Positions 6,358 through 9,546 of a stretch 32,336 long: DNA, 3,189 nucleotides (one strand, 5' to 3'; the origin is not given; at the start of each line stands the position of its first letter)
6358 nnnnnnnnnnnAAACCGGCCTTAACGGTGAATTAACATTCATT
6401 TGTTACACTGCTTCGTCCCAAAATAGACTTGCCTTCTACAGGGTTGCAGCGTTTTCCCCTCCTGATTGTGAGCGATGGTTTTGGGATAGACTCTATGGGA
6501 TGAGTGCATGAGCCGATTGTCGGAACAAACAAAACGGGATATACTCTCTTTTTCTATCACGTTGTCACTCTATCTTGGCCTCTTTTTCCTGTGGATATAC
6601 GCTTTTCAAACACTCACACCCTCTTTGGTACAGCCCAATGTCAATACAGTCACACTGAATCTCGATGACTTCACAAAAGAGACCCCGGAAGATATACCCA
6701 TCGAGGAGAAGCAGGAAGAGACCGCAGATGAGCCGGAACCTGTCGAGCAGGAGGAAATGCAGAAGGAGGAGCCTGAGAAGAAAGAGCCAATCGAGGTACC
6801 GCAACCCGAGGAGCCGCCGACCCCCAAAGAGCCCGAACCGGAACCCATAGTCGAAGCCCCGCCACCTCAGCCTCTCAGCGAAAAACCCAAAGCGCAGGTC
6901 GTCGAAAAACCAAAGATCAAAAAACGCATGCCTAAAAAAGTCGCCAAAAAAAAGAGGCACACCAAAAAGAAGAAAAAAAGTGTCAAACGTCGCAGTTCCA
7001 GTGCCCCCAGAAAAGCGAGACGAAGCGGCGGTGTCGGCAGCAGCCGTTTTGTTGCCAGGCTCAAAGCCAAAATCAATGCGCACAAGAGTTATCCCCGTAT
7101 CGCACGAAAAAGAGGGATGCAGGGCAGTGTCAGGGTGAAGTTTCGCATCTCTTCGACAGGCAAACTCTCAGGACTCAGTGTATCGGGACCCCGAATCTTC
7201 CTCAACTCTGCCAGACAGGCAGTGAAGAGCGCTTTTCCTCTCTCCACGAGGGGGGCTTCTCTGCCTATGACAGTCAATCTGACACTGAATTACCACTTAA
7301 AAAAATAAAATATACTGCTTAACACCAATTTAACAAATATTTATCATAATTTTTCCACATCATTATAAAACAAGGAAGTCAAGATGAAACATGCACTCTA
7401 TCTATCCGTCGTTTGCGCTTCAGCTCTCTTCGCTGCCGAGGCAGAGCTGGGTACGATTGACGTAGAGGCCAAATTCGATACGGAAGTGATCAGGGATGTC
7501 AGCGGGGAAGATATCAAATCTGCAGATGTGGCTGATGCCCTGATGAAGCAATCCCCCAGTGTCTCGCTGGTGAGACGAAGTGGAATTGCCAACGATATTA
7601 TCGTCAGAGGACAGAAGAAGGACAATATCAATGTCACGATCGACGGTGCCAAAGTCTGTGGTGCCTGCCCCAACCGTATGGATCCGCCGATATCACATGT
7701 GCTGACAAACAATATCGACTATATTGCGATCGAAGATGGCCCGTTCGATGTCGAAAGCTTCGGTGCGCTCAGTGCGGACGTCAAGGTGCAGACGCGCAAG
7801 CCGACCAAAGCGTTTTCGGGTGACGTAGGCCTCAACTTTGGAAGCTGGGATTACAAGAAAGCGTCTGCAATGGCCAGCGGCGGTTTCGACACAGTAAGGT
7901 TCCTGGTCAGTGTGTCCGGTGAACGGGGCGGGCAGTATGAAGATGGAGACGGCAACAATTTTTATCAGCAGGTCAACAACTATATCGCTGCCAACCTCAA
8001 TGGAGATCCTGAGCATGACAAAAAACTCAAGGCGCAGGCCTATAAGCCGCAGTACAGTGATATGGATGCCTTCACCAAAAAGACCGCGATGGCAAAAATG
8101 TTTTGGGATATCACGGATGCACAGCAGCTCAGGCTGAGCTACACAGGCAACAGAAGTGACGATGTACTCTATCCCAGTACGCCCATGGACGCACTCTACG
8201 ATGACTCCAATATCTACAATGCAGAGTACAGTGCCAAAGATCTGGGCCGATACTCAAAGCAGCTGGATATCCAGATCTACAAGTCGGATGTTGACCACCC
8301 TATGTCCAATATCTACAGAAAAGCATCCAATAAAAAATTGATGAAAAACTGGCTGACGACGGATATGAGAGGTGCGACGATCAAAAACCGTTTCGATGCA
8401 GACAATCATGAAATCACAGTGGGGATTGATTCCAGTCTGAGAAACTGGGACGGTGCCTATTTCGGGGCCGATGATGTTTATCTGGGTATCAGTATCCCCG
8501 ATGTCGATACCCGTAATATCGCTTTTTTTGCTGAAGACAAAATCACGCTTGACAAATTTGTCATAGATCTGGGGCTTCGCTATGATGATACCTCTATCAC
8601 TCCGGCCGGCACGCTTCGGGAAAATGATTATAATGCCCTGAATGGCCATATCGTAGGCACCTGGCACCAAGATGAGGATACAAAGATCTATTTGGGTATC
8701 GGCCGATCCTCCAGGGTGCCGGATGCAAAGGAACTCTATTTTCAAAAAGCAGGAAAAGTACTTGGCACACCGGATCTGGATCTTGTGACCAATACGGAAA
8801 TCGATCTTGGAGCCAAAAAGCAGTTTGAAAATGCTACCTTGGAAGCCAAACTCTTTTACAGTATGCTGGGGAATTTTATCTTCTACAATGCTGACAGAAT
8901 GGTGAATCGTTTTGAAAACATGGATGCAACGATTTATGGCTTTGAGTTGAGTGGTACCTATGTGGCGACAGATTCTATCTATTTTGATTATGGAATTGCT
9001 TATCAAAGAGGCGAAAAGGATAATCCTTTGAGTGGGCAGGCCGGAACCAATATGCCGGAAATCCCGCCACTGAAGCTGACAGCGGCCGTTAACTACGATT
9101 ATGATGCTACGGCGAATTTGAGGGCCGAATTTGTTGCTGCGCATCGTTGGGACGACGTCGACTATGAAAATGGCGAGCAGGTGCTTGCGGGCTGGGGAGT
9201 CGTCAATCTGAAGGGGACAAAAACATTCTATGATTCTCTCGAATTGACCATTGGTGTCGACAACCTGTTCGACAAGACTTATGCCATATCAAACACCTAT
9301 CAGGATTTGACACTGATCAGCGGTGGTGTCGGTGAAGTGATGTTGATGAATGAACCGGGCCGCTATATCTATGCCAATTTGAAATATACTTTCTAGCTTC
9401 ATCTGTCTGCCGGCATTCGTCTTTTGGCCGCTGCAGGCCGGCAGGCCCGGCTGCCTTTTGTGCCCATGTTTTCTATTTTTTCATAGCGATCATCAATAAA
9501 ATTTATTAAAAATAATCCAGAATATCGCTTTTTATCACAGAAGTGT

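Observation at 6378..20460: Shared operator: TTAACA direct repeats in 11-bp phase at four intergenic sites, three with identical spacing to a -10 box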

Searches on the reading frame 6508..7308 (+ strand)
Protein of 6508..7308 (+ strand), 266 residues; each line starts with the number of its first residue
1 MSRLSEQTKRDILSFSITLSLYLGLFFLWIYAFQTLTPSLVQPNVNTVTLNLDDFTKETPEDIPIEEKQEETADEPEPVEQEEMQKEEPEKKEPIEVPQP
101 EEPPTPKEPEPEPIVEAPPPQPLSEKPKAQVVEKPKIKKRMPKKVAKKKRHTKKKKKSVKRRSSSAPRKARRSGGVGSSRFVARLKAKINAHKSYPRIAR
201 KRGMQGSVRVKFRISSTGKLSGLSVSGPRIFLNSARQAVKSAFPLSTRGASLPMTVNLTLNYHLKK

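Call 6: search_protein_families(library=pfam, proteins=[window:6508-7308:+])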
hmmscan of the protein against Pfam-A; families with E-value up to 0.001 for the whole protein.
window:6508-7308:+ (266 aa): 1 family
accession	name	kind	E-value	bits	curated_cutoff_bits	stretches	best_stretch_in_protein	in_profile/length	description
PF03544.19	TonB_C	-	4.8e-11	43.4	24.6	1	192-264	2-79/79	Gram-negative bacterial TonB protein C-terminal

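Call 17: search_protein_families(library=ncbifam, proteins=[window:6508-7308:+])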
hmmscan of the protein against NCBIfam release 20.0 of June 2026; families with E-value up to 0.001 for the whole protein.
window:6508-7308:+ (266 aa): 6 families
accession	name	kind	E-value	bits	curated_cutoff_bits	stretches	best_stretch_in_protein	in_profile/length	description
NF008082.0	PRK10819.1-3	equivalog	2.4e-09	37.4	265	1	88-225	59-198/242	TonB system transport protein TonB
TIGR01352.1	tonB_Cterm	subfamily_domain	9.4e-09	35.5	27.1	1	194-264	2-75/76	TonB family protein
NF008084.0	PRK10819.1-5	equivalog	1.1e-05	25.5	315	1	83-241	56-222/249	TonB system transport protein TonB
TIGR04526.1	predic_Ig_block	subfamily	8e-05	21.7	150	1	61-184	65-178/693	putative immunoglobulin-blocking virulence protein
TIGR02794.1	tolA_full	equivalog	0.00051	19.4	59.45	0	14-159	5-136/362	cell envelope integrity protein TolA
NF008081.0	PRK10819.1-2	equivalog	0.00066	19.7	377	1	76-225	39-194/240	TonB system transport protein TonB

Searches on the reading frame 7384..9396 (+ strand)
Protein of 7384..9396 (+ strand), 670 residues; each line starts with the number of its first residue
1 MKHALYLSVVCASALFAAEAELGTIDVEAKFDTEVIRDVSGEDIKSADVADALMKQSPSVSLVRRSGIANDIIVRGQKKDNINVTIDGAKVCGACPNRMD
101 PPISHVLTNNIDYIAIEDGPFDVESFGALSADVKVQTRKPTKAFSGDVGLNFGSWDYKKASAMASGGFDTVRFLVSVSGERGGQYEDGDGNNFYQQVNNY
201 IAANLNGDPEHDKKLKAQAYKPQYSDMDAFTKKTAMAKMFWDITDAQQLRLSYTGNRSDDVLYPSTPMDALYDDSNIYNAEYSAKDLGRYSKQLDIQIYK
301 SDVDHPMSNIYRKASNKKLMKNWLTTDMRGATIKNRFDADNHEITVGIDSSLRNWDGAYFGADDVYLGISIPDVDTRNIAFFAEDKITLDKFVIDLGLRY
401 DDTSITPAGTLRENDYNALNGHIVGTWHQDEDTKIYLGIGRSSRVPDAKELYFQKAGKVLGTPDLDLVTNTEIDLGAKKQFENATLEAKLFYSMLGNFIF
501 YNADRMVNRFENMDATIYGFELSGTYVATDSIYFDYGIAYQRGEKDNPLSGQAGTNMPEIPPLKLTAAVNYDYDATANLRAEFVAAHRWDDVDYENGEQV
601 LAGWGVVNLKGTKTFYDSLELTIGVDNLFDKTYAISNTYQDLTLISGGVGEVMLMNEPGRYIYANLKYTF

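Call 6: search_protein_families(library=pfam, proteins=[window:7384-9396:+])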
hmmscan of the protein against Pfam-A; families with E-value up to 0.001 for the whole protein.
window:7384-9396:+ (670 aa): 2 families
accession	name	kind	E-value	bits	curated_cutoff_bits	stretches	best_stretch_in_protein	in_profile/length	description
PF00593.30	TonB_dep_Rec_b-barrel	-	6.1e-33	115.8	27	1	191-628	18-436/436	TonB dependent receptor-like, beta-barrel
PF07715.20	Plug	-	1.4e-07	32.4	23.9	1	39-123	12-97/107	TonB-dependent Receptor Plug Domain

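Call 17: search_protein_families(library=ncbifam, proteins=[window:7384-9396:+])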
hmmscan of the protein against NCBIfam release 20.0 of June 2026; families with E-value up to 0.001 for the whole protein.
window:7384-9396:+ (670 aa): 6 families
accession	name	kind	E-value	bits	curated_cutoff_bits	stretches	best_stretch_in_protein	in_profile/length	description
TIGR01778.1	TonB-copper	equivalog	3.3e-50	171.5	472.45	2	230-670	168-637/637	TonB-dependent copper receptor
TIGR01786.1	TonB-hemlactrns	subfamily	8.4e-36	123.6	323.75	2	314-670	362-719/719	TonB-dependent hemoglobin/transferrin/lactoferrin family receptor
TIGR01783.1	TonB-siderophor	subfamily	3e-26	92.2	223.5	1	47-670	19-649/649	TonB-dependent siderophore receptor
NF038289.1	Zn_piracy_ZnuD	exception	1.1e-07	31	950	1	300-609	316-632/685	zinc piracy TonB-dependent receptor ZnuD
NF010048.1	PRK13524.1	subfamily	2.2e-07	29.7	493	1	595-670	673-744/744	FepA family TonB-dependent siderophore receptor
NF049947.1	TonB_dep_PCPU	exception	0.00059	18.1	800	0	427-502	450-525/685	TonB-dependent receptor, PCPU motif-type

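Call 18: search_solved_structures(query=window:7384-9396:+, max_evalue=0.001, show_alignments=2)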
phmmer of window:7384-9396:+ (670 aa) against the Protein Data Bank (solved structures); distinct sequences matched with E-value up to 0.001: 6.
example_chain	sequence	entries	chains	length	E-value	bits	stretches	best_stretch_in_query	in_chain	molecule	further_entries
6z8t_A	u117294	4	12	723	1.1e-24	90.2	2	430-668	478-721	Putative copper transport outer membrane porin OprC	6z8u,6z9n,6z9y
6fok_A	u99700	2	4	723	1.5e-24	89.8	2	430-668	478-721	Putative copper transport outer membrane porin OprC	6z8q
6z8s_A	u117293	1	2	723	2.4e-24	89.1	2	430-668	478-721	Putative copper transport outer membrane porin OprC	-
6z8r_A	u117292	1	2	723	1.3e-23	86.7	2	430-668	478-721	Putative copper transport outer membrane porin OprC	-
6z8y_A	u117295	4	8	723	3.2e-23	85.4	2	430-668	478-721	Putative copper transport outer membrane porin OprC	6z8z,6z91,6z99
6fom_A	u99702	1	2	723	2.5e-22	82.4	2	430-668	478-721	Putative copper transport outer membrane porin OprC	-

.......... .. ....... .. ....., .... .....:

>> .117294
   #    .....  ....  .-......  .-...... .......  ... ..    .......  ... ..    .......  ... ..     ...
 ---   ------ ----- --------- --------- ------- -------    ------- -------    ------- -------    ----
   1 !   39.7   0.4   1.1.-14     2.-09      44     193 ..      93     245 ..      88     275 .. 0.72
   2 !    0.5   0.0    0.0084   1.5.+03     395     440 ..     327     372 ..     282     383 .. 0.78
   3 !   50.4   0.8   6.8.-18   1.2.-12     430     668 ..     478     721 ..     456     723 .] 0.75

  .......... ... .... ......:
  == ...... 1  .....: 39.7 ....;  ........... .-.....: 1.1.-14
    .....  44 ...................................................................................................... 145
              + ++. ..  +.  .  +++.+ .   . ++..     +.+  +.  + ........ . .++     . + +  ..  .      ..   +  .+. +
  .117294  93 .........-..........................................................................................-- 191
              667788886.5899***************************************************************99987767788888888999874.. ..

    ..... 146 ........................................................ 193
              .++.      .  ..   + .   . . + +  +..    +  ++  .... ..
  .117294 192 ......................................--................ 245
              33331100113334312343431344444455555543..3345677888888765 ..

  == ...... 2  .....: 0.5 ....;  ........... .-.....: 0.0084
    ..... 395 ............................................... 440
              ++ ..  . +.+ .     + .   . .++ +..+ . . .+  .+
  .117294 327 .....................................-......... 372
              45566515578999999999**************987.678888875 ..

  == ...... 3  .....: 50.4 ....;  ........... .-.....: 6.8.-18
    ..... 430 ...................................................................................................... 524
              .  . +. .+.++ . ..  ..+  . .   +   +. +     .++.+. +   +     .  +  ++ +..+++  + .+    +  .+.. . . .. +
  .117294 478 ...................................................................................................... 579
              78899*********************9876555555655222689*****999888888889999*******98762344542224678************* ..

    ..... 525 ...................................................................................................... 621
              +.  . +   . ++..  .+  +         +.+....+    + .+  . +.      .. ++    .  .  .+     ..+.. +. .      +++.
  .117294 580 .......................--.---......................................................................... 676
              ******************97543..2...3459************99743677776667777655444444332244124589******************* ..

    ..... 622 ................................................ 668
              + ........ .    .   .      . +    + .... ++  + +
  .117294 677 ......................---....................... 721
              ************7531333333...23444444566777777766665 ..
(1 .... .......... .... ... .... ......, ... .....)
